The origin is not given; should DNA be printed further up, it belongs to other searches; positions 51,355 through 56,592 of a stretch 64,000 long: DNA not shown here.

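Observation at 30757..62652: Secreted RHS cocoon / YD-dockerin / giant adhesin-like gene neighbourhood with no recognisable delivery machinery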

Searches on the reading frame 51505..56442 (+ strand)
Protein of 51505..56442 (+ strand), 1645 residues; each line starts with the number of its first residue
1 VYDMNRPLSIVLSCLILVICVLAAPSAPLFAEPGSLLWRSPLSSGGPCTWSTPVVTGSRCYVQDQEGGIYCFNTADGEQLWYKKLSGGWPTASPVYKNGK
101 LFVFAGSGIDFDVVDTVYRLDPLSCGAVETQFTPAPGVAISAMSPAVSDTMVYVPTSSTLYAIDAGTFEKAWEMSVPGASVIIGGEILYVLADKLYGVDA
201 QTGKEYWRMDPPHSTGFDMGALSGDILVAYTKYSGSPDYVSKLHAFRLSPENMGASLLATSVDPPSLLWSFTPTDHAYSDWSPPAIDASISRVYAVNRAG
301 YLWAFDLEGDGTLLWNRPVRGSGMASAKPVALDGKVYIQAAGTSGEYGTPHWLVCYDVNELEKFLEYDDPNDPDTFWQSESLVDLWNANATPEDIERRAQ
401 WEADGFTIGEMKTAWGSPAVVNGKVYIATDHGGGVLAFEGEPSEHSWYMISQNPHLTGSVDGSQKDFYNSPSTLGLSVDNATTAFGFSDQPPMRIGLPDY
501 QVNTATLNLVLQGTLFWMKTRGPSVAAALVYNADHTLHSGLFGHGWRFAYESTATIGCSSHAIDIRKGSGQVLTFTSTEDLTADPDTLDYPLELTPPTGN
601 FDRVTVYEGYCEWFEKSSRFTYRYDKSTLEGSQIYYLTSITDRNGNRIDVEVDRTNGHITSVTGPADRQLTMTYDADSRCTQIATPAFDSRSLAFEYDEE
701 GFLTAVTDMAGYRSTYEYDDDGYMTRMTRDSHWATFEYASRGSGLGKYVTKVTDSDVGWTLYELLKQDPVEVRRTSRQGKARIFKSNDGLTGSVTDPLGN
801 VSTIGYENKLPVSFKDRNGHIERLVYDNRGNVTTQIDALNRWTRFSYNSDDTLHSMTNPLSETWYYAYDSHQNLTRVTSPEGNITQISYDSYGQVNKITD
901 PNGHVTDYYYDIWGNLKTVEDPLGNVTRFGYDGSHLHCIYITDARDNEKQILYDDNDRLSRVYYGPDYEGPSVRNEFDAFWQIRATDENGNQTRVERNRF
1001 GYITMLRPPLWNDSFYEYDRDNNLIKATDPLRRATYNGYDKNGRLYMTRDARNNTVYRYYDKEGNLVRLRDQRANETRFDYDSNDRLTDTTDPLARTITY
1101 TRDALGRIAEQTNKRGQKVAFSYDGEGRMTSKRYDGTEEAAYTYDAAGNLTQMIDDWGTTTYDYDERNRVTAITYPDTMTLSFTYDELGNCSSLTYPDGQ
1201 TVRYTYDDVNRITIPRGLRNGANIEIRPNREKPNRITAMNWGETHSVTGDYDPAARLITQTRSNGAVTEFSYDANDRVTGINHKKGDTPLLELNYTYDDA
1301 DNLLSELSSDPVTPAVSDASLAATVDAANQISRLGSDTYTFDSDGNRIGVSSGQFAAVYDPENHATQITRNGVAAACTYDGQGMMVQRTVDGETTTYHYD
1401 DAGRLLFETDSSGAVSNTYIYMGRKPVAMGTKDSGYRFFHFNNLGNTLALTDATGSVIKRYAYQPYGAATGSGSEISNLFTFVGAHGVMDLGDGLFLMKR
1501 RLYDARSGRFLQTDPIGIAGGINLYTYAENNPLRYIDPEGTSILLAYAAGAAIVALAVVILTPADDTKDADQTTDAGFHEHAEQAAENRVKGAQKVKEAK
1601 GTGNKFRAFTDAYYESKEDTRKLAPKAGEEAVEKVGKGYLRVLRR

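Call 4: search_protein_families(library=pfam, proteins=[window:51505-56442:+], max_evalue=0.01)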
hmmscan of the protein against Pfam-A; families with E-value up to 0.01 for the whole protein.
window:51505-56442:+ (1645 aa): 4 families
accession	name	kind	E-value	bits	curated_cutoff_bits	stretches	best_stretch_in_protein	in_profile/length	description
PF05593.20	RHS_repeat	-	3.1e-70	231.8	22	12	1144-1177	1-35/38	RHS Repeat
PF13360.13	PQQ_2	-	1.3e-20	74.5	27.6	3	33-178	12-148/233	Outer membrane protein assembly factor BamB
PF13570.13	Beta-prop_ACSF4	-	3.9e-06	26.9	133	0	56-208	60-209/329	Beta-alanine-activating enzyme, beta-propeller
PF20148.4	DUF6531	-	0.0014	19.3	24.1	1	501-575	3-74/74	Domain of unknown function (DUF6531)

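Call 21: search_protein_families(library=ncbifam, proteins=[window:51505-56442:+], max_evalue=0.01)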
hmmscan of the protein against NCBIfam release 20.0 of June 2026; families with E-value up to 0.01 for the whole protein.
window:51505-56442:+ (1645 aa): 6 families
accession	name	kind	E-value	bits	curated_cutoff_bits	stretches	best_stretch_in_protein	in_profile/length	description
TIGR01643.1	YD_repeat_2x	repeat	1e-53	177.8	15.8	11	1060-1099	1-40/42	YD repeat-containing protein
NF041261.1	RHS_core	equivalog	2.3e-48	164.8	2000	4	843-1153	429-737/1261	RHS element core protein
TIGR03696.1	Rhs_assc_core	domain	4.5e-18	65.5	32.5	1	1463-1540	1-75/76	RHS repeat-associated core domain-containing protein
TIGR03300.1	assembly_YfgL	equivalog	7e-11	41.4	285.2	1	38-210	44-172/377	outer membrane protein assembly factor BamB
NF008351.0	PRK11138.1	equivalog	3.9e-08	32.2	423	1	52-176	64-188/394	outer membrane protein assembly factor BamB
NF053615.1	SerThrKinAfsKStmc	equivalog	0.0019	16.9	1300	0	112-210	671-771/809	protein serine/threonine kinase AfsK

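Call 45: search_solved_structures(query=window:51514-56442:+, max_evalue=0.001)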
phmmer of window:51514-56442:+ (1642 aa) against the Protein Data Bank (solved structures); distinct sequences matched with E-value up to 0.001: 40.
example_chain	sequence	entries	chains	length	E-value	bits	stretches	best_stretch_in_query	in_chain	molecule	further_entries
8h8a_A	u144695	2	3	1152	2.1e-44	155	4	1325-1537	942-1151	Putative Rhs-family protein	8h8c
8h8b_A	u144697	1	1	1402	1.9e-43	151.8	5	1325-1537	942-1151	Putative Rhs-family protein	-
8qjb_A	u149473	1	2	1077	1.6e-38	135.5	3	863-1166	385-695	T6SS-associated Rhs core domain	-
8qjd_A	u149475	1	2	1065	1.7e-38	135.4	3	863-1166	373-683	Salmonella bongori Rhs core domain (residues 360-1420)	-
8qjc_A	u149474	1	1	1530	5.9e-38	133.6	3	863-1166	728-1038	T6SS-associated Rhs core and toxin domain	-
7q97_A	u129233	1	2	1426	6.3e-38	133.5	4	1090-1546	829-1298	Rhs family protein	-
8cp6_B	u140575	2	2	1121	2.7e-36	128.1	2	783-1211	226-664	Toxin protein Tse5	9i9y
8qja_A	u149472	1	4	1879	2e-35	125.2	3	863-1199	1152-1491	Putative type VI secretion system YD repeat-containing Rhs element Vgr protein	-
7pq5_L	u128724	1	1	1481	5.9e-31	110.4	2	1013-1218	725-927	Tre23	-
8uy4_A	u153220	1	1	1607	9.2e-27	96.5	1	704-1406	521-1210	Tse15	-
9pt5_A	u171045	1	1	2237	8.1e-26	93.4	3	1247-1540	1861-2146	Teneurin-like protein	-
8uxt_A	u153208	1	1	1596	2.4e-25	91.8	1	692-1406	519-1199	Tse15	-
9ifo_A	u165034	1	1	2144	4.2e-25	91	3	1247-1537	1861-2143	Teneurin-Like Protein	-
9c4k_Q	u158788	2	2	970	3e-11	45.1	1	1439-1540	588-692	Toxin subunit YenC2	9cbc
4igl_B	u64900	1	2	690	9.4e-11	43.4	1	1438-1537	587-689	YenC2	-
6suf_F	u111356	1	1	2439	5.3e-10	41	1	1432-1544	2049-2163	TcdB2,TccC3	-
6h6e_F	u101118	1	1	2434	5.5e-10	40.9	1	1432-1544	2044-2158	TcdB2,TccC3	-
6sup_A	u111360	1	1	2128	1.7e-09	39.3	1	1432-1541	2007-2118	TcdB2,TccC3,Cell division control protein 42 homolog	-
6suq_A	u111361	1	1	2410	6.6e-09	37.3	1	1432-1538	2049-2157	TcdB2,TccC3,Genome polyprotein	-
6sue_F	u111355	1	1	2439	7.2e-09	37.2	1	1432-1544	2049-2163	TcdB2,TccC3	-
6h6f_F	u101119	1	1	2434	7.5e-09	37.1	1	1432-1544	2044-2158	TcdB2,TccC3,TccC3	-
4o9x_A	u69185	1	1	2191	1.2e-08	36.5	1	1432-1537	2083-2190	TcdB2, TccC3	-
6h6g_A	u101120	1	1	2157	1.5e-08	36.2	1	1432-1537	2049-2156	TcdB2,TccC3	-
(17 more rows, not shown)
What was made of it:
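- On Tc (ABC) toxins: Similarity to TcB and TcC is limited to the Rhs core, residues 1432-1544 (call 45).
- Closest known: Tc toxin BC subunits. Same: Sequence similarity is confined to the Rhs core (call 45).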

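Call 79: list_cluster_members(proteins=[P0001, P0008, window:51514-56442:+, window:37833-46856:-, window:32333-37645:-, window:47018-50104:-])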
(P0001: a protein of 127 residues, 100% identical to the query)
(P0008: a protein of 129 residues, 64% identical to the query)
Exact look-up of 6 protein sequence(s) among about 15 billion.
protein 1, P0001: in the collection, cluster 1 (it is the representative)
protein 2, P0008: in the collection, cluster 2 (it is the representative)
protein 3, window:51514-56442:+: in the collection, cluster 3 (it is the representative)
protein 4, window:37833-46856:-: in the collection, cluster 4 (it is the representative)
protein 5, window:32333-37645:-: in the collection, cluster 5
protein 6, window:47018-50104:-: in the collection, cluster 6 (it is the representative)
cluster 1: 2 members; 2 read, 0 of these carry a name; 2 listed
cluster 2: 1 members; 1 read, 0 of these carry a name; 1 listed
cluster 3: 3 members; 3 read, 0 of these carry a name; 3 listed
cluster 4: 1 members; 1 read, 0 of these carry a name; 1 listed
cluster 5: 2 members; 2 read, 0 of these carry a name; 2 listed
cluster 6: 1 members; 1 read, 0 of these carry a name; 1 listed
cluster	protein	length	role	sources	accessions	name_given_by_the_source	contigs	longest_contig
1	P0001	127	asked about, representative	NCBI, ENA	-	-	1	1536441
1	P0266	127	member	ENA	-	-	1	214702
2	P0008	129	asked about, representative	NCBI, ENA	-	-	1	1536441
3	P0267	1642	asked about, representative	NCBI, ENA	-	-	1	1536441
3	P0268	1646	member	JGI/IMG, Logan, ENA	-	-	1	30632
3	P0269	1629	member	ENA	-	-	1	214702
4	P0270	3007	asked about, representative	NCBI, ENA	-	-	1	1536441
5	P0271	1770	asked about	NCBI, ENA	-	-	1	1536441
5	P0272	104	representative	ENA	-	-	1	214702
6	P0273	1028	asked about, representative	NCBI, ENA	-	-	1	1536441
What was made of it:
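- Tried and rejected: It gave no names or organism (call 79).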
